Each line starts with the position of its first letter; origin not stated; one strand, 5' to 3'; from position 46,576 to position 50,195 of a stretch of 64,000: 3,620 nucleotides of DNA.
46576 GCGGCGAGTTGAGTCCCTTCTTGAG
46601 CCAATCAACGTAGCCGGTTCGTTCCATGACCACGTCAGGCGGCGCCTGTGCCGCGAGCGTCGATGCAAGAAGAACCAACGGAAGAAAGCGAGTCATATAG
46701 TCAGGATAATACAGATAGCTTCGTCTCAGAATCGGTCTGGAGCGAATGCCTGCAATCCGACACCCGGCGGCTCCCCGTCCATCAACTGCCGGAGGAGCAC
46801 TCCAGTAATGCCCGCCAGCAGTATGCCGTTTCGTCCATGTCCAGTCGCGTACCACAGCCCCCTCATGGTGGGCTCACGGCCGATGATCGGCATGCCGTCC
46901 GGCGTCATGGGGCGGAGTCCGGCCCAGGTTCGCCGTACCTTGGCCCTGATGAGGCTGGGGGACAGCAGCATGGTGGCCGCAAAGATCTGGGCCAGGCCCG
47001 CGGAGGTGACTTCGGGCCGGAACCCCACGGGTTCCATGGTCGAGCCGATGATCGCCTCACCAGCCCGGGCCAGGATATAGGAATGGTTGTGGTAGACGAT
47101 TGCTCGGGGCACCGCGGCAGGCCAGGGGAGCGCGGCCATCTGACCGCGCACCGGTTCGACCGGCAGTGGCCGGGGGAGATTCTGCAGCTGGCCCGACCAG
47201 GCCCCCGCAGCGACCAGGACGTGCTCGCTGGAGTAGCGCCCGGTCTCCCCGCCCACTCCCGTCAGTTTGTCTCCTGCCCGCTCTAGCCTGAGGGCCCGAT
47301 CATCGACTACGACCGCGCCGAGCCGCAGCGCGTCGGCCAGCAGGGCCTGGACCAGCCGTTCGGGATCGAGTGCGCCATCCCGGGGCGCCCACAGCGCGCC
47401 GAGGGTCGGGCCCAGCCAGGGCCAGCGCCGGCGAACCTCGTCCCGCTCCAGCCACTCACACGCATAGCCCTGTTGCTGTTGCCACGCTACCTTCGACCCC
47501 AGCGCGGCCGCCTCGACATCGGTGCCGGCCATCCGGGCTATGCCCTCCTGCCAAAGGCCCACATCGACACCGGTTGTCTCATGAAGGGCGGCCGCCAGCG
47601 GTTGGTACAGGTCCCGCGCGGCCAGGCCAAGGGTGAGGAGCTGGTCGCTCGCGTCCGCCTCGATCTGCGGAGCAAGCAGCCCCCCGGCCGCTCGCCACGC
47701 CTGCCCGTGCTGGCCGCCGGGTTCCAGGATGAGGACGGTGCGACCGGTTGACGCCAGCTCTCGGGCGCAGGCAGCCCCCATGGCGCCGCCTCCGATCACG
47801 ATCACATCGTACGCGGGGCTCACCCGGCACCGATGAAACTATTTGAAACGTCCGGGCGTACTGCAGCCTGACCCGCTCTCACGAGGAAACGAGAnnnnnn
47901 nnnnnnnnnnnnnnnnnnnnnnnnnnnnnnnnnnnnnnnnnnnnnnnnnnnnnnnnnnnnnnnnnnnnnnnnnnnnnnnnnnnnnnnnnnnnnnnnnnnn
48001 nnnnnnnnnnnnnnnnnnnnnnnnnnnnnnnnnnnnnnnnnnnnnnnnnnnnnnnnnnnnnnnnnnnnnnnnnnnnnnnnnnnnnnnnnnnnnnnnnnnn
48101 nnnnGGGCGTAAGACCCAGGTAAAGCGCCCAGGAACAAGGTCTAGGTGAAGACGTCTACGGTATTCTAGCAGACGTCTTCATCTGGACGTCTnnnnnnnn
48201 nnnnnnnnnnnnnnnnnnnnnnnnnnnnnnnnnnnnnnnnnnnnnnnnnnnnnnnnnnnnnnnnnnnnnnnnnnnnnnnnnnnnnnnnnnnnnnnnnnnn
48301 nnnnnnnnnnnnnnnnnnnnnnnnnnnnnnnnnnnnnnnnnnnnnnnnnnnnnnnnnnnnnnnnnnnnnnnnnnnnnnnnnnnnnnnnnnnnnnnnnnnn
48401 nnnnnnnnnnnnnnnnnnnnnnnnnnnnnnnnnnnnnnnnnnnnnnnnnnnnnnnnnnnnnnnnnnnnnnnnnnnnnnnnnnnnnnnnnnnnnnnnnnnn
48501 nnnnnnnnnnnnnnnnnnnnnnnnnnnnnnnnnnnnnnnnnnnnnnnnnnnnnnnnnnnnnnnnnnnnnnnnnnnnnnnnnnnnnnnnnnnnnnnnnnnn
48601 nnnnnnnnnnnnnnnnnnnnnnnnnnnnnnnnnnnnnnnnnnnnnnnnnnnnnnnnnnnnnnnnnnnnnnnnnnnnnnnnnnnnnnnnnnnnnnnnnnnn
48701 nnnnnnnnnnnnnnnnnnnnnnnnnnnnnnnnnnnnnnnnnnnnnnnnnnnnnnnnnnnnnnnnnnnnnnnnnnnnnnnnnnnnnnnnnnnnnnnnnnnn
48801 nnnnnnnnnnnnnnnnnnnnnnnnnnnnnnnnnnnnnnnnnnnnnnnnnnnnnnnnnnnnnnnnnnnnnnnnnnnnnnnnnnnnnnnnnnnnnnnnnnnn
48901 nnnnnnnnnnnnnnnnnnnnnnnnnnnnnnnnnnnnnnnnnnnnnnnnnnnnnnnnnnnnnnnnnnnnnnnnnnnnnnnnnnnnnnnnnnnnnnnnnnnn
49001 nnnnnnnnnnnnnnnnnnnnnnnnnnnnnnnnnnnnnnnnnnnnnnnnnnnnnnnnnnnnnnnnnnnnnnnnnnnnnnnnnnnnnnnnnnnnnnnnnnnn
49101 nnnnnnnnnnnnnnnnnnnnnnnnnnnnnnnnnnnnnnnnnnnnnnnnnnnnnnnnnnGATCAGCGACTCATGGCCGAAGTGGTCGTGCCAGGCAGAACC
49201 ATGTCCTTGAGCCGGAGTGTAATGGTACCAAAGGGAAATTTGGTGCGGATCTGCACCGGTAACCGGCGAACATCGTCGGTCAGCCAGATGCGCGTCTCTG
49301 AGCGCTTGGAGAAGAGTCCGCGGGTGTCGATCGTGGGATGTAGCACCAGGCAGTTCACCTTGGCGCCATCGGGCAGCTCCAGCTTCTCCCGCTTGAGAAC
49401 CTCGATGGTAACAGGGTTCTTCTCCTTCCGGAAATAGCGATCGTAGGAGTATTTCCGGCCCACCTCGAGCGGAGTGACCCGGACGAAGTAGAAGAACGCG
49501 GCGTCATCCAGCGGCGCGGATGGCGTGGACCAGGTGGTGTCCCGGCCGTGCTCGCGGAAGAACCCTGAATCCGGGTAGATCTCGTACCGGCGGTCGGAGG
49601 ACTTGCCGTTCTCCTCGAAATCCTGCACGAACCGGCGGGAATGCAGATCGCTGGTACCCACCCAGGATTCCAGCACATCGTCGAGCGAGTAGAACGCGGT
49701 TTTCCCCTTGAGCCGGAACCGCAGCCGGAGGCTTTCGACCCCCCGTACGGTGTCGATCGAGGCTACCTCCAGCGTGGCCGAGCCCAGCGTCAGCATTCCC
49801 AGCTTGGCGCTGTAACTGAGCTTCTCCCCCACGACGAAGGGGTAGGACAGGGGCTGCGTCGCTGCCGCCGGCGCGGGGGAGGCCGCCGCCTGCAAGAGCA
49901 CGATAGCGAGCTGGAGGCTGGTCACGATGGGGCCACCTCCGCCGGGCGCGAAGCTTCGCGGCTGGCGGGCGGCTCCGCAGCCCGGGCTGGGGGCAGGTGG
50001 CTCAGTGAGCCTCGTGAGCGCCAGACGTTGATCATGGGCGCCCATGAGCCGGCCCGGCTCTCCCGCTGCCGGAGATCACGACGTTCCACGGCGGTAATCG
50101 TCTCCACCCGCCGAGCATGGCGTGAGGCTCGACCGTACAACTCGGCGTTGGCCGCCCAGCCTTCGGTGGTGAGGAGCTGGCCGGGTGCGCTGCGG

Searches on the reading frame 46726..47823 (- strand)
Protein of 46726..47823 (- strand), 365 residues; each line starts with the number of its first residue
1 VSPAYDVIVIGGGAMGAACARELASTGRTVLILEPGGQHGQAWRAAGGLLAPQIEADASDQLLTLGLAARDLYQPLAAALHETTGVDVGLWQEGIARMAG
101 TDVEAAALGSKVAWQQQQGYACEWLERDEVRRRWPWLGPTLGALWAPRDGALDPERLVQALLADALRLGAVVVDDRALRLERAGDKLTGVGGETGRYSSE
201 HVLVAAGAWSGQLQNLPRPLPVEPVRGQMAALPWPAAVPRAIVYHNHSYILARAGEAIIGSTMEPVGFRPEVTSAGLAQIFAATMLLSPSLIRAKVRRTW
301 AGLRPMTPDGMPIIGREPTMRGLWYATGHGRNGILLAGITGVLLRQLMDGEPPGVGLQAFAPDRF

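Call 71: search_protein_families(library=pfam, proteins=[window:46726-47823:-])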
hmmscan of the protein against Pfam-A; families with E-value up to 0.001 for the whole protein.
window:46726-47823:- (365 aa): 8 families
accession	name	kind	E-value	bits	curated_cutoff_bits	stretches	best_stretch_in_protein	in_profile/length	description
PF01266.30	DAO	-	2.9e-70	238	27.9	1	6-346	1-352/353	FAD dependent oxidoreductase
PF03486.20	HI0933_like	-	1.4e-05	25.2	50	1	6-48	2-44/244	HI0933-like protein Rossmann domain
PF00890.30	FAD_binding_2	-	1.9e-05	24.5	20.4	1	6-57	1-53/414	FAD binding domain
PF07992.20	Pyr_redox_2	-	2.6e-05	24.3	26.1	1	5-156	1-58/291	Pyridine nucleotide-disulphide oxidoreductase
PF13450.12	NAD_binding_8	-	5.5e-05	23.8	21.9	1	9-39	1-31/68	NAD(P)-binding Rossmann-like domain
PF13738.12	Pyr_redox_3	-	0.00015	21.6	30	0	8-44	1-37/305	Pyridine nucleotide-disulphide oxidoreductase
PF12831.13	FAD_oxidored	-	0.00057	19.7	27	1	6-77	1-69/416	FAD dependent oxidoreductase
PF02254.24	TrkA_N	-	0.00084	20.1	23.8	0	7-62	1-55/116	TrkA-N domain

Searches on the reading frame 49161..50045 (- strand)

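Call 72: search_protein_families(library=pfam, proteins=[window:49161-50045:-])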
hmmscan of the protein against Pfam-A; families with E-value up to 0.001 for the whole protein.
window:49161-50045:- (294 aa): 1 family
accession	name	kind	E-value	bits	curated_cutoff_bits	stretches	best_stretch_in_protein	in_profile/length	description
PF11306.15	DUF3108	-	2.8e-32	112.7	26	1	77-280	1-209/209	Protein of unknown function (DUF3108)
